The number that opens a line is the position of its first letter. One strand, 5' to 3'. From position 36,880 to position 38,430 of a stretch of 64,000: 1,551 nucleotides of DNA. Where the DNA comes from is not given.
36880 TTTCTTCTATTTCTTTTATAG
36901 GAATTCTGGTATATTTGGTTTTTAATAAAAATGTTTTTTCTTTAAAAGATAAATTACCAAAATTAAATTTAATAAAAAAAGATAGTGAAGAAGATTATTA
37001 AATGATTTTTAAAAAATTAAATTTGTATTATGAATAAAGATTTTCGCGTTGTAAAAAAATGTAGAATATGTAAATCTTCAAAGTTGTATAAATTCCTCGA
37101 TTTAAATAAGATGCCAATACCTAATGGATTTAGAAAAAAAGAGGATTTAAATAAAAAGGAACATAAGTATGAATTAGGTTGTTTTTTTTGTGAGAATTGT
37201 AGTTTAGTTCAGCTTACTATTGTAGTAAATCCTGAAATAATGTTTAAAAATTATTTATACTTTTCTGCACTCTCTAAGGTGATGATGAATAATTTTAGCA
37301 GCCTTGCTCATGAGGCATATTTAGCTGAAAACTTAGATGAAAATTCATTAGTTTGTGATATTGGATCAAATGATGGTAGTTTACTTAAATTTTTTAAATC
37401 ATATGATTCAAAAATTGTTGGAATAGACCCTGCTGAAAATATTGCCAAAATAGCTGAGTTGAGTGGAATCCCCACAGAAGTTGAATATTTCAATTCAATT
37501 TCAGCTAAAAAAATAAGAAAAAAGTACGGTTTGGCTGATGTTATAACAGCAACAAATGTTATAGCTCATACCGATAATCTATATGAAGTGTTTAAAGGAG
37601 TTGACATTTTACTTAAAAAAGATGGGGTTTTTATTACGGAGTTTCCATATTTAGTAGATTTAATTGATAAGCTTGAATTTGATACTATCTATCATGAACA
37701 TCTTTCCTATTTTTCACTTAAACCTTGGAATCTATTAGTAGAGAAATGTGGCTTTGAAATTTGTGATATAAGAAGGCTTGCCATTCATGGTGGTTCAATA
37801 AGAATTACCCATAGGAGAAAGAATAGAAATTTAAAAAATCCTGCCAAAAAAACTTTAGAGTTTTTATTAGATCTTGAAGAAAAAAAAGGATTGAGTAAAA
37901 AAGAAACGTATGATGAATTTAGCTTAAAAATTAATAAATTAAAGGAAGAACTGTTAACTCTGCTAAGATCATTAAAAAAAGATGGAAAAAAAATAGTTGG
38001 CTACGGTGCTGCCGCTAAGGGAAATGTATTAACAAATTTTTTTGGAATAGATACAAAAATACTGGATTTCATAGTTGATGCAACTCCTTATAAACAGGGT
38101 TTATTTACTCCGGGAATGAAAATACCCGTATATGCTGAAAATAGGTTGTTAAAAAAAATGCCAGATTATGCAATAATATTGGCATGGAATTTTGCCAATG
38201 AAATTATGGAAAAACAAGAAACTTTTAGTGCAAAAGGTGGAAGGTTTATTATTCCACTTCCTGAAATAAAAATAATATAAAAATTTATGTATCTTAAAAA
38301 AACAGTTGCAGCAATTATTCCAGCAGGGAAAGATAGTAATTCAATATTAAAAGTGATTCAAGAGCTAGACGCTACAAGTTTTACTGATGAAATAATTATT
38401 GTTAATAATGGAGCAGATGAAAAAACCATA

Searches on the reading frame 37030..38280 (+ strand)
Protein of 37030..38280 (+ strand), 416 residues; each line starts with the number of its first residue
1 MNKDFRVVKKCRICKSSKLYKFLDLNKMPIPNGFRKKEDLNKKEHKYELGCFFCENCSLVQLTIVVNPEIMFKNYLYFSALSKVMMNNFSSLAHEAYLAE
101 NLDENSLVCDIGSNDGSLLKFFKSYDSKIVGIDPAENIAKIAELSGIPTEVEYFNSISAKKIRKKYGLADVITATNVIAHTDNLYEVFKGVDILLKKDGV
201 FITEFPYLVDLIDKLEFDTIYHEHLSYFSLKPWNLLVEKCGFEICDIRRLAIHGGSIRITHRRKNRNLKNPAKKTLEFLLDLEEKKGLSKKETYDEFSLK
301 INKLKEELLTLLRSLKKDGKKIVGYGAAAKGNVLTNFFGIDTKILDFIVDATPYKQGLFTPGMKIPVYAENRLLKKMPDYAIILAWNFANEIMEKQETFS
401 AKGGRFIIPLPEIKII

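Call 68: search_protein_families(library=pfam, proteins=[window:37030-38280:+], max_evalue=0.00001)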
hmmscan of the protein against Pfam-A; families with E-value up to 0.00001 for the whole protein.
window:37030-38280:+ (416 aa): 5 families
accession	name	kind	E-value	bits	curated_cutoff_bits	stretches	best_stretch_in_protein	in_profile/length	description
PF08484.17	Methyltransf_14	-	5.2e-58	195.8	23.5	1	252-411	2-160/160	C-methyltransferase C-terminal domain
PF08421.16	Methyltransf_13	-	4.3e-20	72.1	31.3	1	11-72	1-62/62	Putative zinc binding domain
PF13489.12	Methyltransf_23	-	4.8e-14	52.8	27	1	97-244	15-161/164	Methyltransferase domain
PF08242.18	Methyltransf_12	-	3.2e-08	34.7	30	1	110-201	2-98/98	Methyltransferase domain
PF08241.18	Methyltransf_11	-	1.2e-06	29.5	21.2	1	110-202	2-94/95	Methyltransferase domain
